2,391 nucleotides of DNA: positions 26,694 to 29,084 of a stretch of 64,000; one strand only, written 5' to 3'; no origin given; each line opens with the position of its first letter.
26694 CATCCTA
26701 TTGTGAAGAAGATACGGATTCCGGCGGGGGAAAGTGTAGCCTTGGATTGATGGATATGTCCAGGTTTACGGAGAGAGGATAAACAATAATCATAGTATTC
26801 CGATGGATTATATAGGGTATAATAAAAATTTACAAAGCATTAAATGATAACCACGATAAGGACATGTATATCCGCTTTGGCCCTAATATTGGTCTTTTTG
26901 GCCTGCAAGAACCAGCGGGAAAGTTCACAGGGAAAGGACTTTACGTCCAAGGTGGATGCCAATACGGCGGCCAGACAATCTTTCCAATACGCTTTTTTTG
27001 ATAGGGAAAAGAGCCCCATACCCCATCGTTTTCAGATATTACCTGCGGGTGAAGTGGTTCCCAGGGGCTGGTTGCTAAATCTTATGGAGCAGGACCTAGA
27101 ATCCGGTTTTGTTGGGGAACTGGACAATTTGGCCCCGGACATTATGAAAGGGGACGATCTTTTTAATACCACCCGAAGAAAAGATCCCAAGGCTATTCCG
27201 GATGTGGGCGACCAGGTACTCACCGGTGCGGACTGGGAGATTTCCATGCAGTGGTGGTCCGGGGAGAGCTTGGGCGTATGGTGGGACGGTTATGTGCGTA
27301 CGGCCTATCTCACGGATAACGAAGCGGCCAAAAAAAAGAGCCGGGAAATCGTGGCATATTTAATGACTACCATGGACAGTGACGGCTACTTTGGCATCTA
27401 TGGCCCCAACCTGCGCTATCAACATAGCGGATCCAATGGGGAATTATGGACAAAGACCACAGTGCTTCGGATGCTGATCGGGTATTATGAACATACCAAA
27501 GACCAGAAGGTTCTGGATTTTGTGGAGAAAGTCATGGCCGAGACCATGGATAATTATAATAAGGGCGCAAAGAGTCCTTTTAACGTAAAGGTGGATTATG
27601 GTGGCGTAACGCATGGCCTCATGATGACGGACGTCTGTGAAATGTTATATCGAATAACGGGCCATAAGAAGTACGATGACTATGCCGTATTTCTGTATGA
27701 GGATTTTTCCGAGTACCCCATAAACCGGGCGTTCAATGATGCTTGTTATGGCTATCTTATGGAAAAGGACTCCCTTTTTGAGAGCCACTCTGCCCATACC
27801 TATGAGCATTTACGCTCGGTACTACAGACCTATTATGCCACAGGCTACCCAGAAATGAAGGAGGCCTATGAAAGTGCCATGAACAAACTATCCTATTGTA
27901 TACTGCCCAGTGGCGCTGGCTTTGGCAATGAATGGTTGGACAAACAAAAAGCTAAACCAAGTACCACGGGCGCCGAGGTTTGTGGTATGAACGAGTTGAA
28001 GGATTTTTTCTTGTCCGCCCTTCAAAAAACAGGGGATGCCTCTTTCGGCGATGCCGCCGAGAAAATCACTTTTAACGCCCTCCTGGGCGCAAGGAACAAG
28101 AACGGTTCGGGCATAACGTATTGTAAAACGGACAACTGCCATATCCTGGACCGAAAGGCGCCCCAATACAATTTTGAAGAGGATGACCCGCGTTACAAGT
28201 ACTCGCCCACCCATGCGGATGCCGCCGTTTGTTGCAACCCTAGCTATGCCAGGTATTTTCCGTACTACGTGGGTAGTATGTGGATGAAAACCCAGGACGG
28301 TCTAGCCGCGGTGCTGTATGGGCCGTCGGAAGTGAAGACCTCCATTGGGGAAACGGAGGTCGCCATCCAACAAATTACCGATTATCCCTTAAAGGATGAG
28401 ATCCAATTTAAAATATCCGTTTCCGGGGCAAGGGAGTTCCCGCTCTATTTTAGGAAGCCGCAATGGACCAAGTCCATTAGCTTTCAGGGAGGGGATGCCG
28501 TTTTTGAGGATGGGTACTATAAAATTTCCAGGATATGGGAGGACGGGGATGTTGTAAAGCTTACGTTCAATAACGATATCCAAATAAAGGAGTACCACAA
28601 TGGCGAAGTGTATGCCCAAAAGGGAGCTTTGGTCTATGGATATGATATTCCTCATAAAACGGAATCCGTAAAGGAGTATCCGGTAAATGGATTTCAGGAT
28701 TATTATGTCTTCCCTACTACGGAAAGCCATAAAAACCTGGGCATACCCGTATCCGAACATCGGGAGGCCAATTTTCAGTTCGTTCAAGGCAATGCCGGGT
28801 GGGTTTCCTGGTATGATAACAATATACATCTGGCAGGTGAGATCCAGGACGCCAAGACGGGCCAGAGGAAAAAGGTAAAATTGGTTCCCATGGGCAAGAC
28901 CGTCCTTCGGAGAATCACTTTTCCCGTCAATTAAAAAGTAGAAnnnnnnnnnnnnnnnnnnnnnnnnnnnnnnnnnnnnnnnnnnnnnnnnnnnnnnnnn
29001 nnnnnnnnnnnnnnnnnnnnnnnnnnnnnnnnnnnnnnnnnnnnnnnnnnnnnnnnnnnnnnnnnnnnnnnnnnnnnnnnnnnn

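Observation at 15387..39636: Hybrid PUL: a starch-type import module coupled to three GH127-like cysteine glycosidases, two de-acylases and a non-phosphorylative sugar-acid pathway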

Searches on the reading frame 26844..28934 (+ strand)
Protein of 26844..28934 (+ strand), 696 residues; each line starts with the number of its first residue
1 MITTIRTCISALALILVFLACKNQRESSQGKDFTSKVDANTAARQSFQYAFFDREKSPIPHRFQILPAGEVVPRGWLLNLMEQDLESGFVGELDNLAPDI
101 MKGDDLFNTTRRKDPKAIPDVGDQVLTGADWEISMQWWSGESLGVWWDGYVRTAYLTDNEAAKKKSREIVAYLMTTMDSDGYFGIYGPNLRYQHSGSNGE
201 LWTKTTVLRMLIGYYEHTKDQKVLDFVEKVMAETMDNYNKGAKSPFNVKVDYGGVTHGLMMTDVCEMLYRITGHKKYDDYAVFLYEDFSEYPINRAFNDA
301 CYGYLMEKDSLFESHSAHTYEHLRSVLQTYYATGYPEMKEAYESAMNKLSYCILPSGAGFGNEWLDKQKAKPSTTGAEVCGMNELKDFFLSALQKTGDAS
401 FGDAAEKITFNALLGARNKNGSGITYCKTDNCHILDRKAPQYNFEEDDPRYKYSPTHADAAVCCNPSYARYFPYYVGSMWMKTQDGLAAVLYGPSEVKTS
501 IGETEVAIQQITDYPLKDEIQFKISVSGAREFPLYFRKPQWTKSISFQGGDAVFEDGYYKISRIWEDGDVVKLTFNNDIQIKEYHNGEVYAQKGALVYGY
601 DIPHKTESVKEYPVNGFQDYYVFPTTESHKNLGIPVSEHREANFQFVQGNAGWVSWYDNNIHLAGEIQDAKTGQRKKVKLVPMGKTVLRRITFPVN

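Call 3: search_protein_families(library=pfam, proteins=[window:26844-28934:+])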
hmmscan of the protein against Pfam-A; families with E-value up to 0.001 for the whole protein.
window:26844-28934:+ (696 aa): 2 families
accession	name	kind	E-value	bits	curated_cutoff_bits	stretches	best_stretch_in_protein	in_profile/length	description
PF07944.18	Beta-AFase-like_GH127_cat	-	1.3e-16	61.1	24.9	1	130-475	47-374/376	Beta-L-arabinofuranosidase, GH127 catalytic domain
PF20736.2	Glyco_hydro127M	-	1.3e-14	54.5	24.2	1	487-575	2-93/95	Beta-L-arabinofuranosidase, GH127 middle domain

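Call 6: search_protein_families(library=ncbifam, proteins=[window:26844-28934:+], max_evalue=0.00001)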
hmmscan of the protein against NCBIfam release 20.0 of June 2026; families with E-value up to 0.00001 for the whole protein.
window:26844-28934:+ (696 aa): 1 family
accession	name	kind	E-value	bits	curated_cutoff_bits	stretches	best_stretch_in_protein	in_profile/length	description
NF049879.1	AcerHdlse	equivalog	4.5e-19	68.3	950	1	392-583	355-544/657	aceric acid hydrolase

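Call 8: search_solved_structures(query=window:26844-28934:+, max_evalue=0.01)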
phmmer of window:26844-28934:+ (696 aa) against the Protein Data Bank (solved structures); distinct sequences matched with E-value up to 0.01: 3.
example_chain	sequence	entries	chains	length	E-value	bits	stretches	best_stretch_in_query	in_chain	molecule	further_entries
4qjy_A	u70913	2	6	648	6.2e-17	64.4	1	359-598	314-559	GH127 beta-L-arabinofuranosidase | GH127 beta-L-arabinofuranoside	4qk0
6ex6_B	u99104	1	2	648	7e-11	44.4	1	267-547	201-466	Six-hairpin glycosidase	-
5mqo_A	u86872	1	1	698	2e-10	42.9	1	373-598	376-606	Non-reducing end beta-L-arabinofuranosidase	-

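Call 10: find_homologous_proteins(query=window:26844-28934:+, max_evalue=1e-10)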
Query window:26844-28934:+ (696 aa): 673 proteins with E <= 1e-10 among 8000 candidates; the best 120 are listed.
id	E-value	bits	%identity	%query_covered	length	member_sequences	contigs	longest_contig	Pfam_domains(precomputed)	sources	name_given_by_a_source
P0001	0.0e+0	1270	75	99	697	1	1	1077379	PF20736.3,PF07944.19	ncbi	-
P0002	0.0e+0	1142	68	98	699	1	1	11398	PF20736.3,PF07944.19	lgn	-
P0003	0.0e+0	1114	67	99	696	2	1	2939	PF20736.3,PF07944.19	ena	-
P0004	0.0e+0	1103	66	99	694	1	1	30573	PF20736.3,PF07944.19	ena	-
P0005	1.3e-283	961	59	100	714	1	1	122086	PF20736.3,PF07944.19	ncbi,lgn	-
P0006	3.3e-280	950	59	98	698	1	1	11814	PF20736.3,PF07944.19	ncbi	-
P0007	5.0e-267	906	56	99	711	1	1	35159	PF20736.3,PF07944.19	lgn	-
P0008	1.4e-258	878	54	98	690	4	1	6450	PF20736.3,PF07944.19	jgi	-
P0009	2.1e-257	874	54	100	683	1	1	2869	PF20736.3,PF07944.19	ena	-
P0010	1.1e-256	872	55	97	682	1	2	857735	PF20736.3,PF07944.19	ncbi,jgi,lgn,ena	-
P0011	1.8e-256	871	55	98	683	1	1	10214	PF20736.3,PF07944.19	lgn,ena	-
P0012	4.0e-256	870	54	100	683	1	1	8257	PF20736.3,PF07944.19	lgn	-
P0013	5.2e-256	870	55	100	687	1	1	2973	PF20736.3,PF07944.19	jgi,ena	-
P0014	1.2e-254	865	54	99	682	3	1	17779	PF20736.3,PF07944.19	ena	-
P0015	2.8e-254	864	54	98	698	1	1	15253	PF20736.3,PF07944.19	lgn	-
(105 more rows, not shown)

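Call 12: find_encoding_contigs(protein=P0001, flank=10000, max_places=2)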
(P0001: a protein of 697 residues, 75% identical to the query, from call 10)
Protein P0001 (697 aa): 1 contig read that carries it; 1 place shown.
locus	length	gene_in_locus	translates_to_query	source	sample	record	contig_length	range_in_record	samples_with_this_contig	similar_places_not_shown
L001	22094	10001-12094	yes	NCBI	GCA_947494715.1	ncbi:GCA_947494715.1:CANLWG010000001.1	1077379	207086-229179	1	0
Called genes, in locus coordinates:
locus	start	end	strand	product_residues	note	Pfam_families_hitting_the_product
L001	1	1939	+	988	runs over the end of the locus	PF13620:CarboxypepD_reg, PF13715:CarbopepD_reg_2, PF07715:Plug, PF00593:TonB_dep_Rec_b-barrel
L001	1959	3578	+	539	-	PF14322:SusD-like_3 (faint), PF07980:SusD_RagB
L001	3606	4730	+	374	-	PF14292:SusE (faint)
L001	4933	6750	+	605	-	PF12833:HTH_18, PF00165:HTH_AraC (weak)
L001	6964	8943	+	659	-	PF00128:Alpha-amylase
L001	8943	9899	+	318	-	PF01522:Polysacc_deac_1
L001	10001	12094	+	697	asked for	PF07944:Beta-AFase-like_GH127_cat, PF20736:Glyco_hydro127M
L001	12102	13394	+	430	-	PF00144:Beta-lactamase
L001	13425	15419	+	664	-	PF07944:Beta-AFase-like_GH127_cat, PF20736:Glyco_hydro127M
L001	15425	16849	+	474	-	PF00083:Sugar_tr, PF07690:MFS_1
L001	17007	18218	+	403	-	PF02746:MR_MLE_N, PF13378:MR_MLE_C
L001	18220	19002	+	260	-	PF00106:adh_short, PF08659:KR, PF13561:adh_short_C2, PF23441:SDR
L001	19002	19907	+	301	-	PF08450:SGL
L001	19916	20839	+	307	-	PF01263:Aldose_epim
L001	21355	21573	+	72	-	PF17293:Arm-DNA-bind_5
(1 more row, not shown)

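Call 13: find_encoding_contigs(protein=P0005, flank=10000, max_places=2)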
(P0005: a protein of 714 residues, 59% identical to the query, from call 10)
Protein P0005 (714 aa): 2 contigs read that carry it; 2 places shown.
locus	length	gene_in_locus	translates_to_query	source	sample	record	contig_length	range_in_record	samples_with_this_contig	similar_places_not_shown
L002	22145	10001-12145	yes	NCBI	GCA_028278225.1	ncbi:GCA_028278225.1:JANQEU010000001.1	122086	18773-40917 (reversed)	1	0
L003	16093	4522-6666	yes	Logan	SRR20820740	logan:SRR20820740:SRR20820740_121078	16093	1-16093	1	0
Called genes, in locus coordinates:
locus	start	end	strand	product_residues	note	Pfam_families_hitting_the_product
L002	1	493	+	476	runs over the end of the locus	PF00884:Sulfatase, PF16347:SGSH_C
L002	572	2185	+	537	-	PF00128:Alpha-amylase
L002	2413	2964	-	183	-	PF01797:Y1_Tnp (weak)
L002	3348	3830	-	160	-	PF00072:Response_reg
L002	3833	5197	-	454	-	PF00027:cNMP_binding, PF02518:HATPase_c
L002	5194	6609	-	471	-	PF00939:Na_sulph_symp, PF03600:CitMHS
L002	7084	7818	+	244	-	PF00392:GntR, PF07702:UTRA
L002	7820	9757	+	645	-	PF00128:Alpha-amylase, PF16657:Malt_amylase_C (weak)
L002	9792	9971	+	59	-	-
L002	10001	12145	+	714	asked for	PF07944:Beta-AFase-like_GH127_cat, PF20736:Glyco_hydro127M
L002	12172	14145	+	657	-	PF07944:Beta-AFase-like_GH127_cat, PF20736:Glyco_hydro127M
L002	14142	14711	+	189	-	PF06560:GPI, PF07883:Cupin_2 (weak)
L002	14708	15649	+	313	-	PF00480:ROK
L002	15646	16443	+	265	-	PF06560:GPI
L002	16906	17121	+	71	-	PF07638:Sigma70_ECF (weak), PF08281:Sigma70_r4_2, PF04545:Sigma70_r4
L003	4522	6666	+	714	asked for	PF07944:Beta-AFase-like_GH127_cat, PF20736:Glyco_hydro127M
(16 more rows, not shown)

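Call 16: find_related_loci(query=A1, collection=genome_contigs, flank=10000)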
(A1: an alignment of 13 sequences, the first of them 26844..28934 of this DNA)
Query A1 (696 aa) in genome_contigs; peptide patterns used: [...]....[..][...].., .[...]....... (x = any residue, [..] = any of these).
106 stretches matched a pattern; 73 encode a relative of the query (tblastn E <= 1e-3); 71 distinct loci.
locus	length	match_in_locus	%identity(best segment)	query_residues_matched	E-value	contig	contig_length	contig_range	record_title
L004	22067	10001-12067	75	9-695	0e+0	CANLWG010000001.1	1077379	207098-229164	uncultured Flavobacteriaceae bacterium isolate 2-963.fasta genome assembly, contig: NODE_1, whole genome shotgun sequenc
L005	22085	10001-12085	67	1-695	0e+0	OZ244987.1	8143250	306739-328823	MAG: Saprospiraceae bacterium isolate 81927766-8890-41a5-ac93-6b412b562561 genome assembly, chromosome: 1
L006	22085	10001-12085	59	2-694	0e+0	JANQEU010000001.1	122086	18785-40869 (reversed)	MAG: Cyclobacteriaceae bacterium isolate PL23a_bin.46 k99_1707263, whole genome shotgun sequence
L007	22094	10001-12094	54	1-695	0e+0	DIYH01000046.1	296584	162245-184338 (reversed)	MAG TPA_asm: Flammeovirgaceae bacterium UBA6059 UBA6059_contig_142, whole genome shotgun sequence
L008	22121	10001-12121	54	1-696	0e+0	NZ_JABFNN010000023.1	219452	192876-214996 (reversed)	Flagellimonas amphidinii strain LMIT004 NODE_8514183_length_219452_cov_358.063, whole genome shotgun sequence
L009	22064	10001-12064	53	8-695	0e+0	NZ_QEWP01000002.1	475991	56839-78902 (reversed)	Marinilabilia rubra strain WTE16 Scaffold2, whole genome shotgun sequence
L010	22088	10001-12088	52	4-695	0e+0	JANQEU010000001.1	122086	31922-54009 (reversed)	MAG: Cyclobacteriaceae bacterium isolate PL23a_bin.46 k99_1707263, whole genome shotgun sequence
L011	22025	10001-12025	52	14-694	0e+0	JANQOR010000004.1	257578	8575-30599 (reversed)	MAG: Cyclobacteriaceae bacterium isolate IP29b_bin.14 k99_266130, whole genome shotgun sequence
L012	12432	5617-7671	49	9-695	0e+0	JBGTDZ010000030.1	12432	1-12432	MAG: Aquaticitalea sp. isolate JTS-RE155 k141_8362573, whole genome shotgun sequence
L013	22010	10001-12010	51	12-695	0e+0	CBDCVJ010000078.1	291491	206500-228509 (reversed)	MAG: Saprospiraceae bacterium isolate a45c6890-a578-4b9d-91b3-fd16a54b2d64 genome assembly, contig: contig_78, whole gen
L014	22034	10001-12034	50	14-695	0e+0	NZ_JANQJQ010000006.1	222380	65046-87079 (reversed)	MAG: Seonamhaeicola sp. isolate PL25a_bin.121 k99_1449141, whole genome shotgun sequence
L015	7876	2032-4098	49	2-694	0e+0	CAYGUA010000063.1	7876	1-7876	MAG TPA_asm: uncultured Marinoscillum sp. isolate ERP117304_co3_233 genome assembly, contig: NODE_13169_length_7876_cov_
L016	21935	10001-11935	52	50-693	0e+0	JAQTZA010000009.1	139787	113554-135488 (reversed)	MAG: Bacteroidales bacterium isolate STC_5 NODE_275_length_139787_cov_13.881942_Sandtown_C, whole genome shotgun sequenc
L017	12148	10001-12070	48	2-695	0e+0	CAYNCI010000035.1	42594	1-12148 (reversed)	MAG TPA_asm: uncultured Mesohalobacter sp. isolate binchicken_co405_338 genome assembly, contig: NODE_1214_length_42594_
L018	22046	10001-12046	49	9-696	0e+0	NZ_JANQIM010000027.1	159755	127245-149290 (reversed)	MAG: Winogradskyella sp. isolate PL24a_bin.55 k99_7132256, whole genome shotgun sequence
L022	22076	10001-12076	56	6-694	0e+0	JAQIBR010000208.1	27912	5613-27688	MAG: Bacteroidales bacterium isolate GH48 k119_19416, whole genome shotgun sequence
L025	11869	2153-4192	47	2-695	0e+0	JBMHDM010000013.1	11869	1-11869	MAG: Flavobacteriaceae bacterium isolate xHP1_bin.384 c_000000000013, whole genome shotgun sequence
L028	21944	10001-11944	49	51-696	0e+0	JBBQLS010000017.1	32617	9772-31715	MAG: Chitinophagales bacterium isolate Co_metawrap_482 Cmw_482_k141_4634256_length_32617_cov_33.6387, whole genome shotg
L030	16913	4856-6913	49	6-694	0e+0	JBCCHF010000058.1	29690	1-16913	MAG: Bacteroidota bacterium isolate P01_B01_bin.60 k141_3316823_length_29690_cov_17.2487, whole genome shotgun sequence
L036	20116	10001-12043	48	2-695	0e+0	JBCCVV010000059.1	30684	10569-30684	MAG: Bacteroidota bacterium isolate P01_E01_bin.46 k141_755459_length_30684_cov_14.1833, whole genome shotgun sequence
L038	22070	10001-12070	48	9-693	0e+0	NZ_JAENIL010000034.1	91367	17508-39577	Pelagicoccus mobilis strain KCTC 13126 scaffold_34_91368, whole genome shotgun sequence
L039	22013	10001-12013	48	15-695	0e+0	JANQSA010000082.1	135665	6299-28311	MAG: Croceivirga sp. isolate IP29b_bin.83 k99_3441811, whole genome shotgun sequence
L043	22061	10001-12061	47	8-695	0e+0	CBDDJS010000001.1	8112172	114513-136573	MAG: Cyclobacteriaceae bacterium isolate d21af01f-eab0-4d9f-837c-ab493740b03f genome assembly, contig: contig_1, whole g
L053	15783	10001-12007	46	25-693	0e+0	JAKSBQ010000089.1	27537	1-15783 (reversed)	MAG: Opitutales bacterium isolate MAG.200 k141_4326539, whole genome shotgun sequence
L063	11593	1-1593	49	159-694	4e-179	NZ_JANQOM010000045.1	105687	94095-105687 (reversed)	MAG: Winogradskyella sp. isolate IP29b_bin.133 k99_123673, whole genome shotgun sequence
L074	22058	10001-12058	48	9-694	0e+0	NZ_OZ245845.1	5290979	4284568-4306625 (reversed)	MAG: Winogradskyella sp. isolate a25b88cc-6602-4e3b-a4f0-df5fe21f6838 chromosome 1, complete sequence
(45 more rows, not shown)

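Call 23: search_protein_families(library=pfam, proteins=[L025:304-1149:-, L043:15040-16461:-, L074:8365-9171:+, L063:1606-3261:+, L039:9153-9980:+, L018:20277-21902:+, L028:11956-12876:+, L063:9213-11414:+, L030:6958-8640:+, L036:6633-7727:+], max_evalue=0.0001)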
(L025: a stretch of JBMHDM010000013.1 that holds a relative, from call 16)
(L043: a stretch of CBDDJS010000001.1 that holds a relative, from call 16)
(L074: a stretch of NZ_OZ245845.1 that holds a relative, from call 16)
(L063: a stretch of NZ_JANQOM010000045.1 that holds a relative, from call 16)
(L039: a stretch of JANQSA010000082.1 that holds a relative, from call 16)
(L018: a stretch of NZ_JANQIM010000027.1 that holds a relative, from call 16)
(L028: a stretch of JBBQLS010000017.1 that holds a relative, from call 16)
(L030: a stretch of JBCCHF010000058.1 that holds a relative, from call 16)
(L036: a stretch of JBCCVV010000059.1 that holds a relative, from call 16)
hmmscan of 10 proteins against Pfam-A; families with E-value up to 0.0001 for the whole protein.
L025:304-1149:- (281 aa): 2 families
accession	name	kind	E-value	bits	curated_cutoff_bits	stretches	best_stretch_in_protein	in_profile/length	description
PF12833.13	HTH_18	-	4.8e-22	78.5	33.6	1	197-274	1-78/80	Helix-turn-helix domain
PF00165.29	HTH_AraC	-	1.1e-15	57.8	26.6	1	238-274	6-41/42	Bacterial regulatory helix-turn-helix proteins, AraC family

L043:15040-16461:- (473 aa): 2 families
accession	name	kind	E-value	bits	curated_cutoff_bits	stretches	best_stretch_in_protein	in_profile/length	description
PF00884.28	Sulfatase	-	6.8e-50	170.5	25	1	36-358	1-301/301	Sulfatase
PF16347.10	SGSH_C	-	1.1e-12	48.8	29.3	1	317-458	11-150/154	N-sulphoglucosamine sulphohydrolase, C-terminal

L074:8365-9171:+ (268 aa): 1 family
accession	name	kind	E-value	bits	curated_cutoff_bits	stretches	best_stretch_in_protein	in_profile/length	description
PF05721.19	PhyH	-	1.4e-24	88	22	1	24-222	4-213/213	Phytanoyl-CoA dioxygenase (PhyH)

L063:1606-3261:+ (551 aa): 1 family
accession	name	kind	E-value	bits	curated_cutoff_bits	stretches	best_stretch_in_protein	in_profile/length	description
PF00128.31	Alpha-amylase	-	4.6e-57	194.7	22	1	47-476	2-446/446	Alpha amylase, catalytic domain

L039:9153-9980:+ (275 aa): 0 families

L018:20277-21902:+ (541 aa): 3 families
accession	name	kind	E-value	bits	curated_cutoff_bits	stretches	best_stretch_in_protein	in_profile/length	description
PF16347.10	SGSH_C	-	4.9e-74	248.1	29.3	1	363-514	1-153/154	N-sulphoglucosamine sulphohydrolase, C-terminal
PF00884.28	Sulfatase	-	3.2e-52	178.1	25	1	32-415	1-301/301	Sulfatase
PF01663.27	Phosphodiest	-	1e-05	25.8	23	1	56-360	19-221/342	Type I phosphodiesterase / nucleotide pyrophosphatase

L028:11956-12876:+ (306 aa): 4 families
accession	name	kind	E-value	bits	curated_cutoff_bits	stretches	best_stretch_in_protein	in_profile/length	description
PF00756.26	Esterase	-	8.1e-28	98.3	22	1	41-292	6-234/251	Putative esterase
PF12146.15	Hydrolase_4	-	5.4e-07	29.6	27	1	157-233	57-132/239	Serine aminopeptidase, S33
PF02230.22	Abhydrolase_2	-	2.8e-05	24.5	23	1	158-234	86-163/217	Phospholipase/Carboxylesterase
PF00561.26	Abhydrolase_1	-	4.3e-05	23.7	25.8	0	173-221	65-114/245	alpha/beta hydrolase fold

L063:9213-11414:+ (733 aa): 2 families
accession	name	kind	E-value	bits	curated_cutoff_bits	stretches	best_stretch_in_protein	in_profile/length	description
PF07971.18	Glyco_hydro_92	-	5.5e-157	523.9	24.6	1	265-729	3-463/464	Glycosyl hydrolase family 92 catalytic domain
PF17678.7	Glyco_hydro_92N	-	2e-57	195.2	34.5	1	36-257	1-236/236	Glycosyl hydrolase family 92 N-terminal domain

L030:6958-8640:+ (560 aa): 2 families
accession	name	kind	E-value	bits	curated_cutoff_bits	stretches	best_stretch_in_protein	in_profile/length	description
PF04616.20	Glyco_hydro_43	-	4.9e-84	282.5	32.2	1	24-318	1-283/288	Glycosyl hydrolases family 43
PF17851.8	GH43_C2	-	9.2e-43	146.8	22.7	1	362-555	2-203/203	Beta xylosidase C-terminal Concanavalin A-like domain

L036:6633-7727:+ (364 aa): 3 families
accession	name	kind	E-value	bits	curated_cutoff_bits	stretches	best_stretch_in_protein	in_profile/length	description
PF08240.17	ADH_N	-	2.5e-23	82.7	23.5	1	27-148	2-102/104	Alcohol dehydrogenase GroES-like domain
PF00107.32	ADH_zinc_N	-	2.7e-22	79.5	31.8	1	190-296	1-101/129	Zinc-binding dehydrogenase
PF16912.11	Glu_dehyd_C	-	6.7e-05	22.9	34.9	0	181-350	32-200/211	Glucose dehydrogenase C-terminus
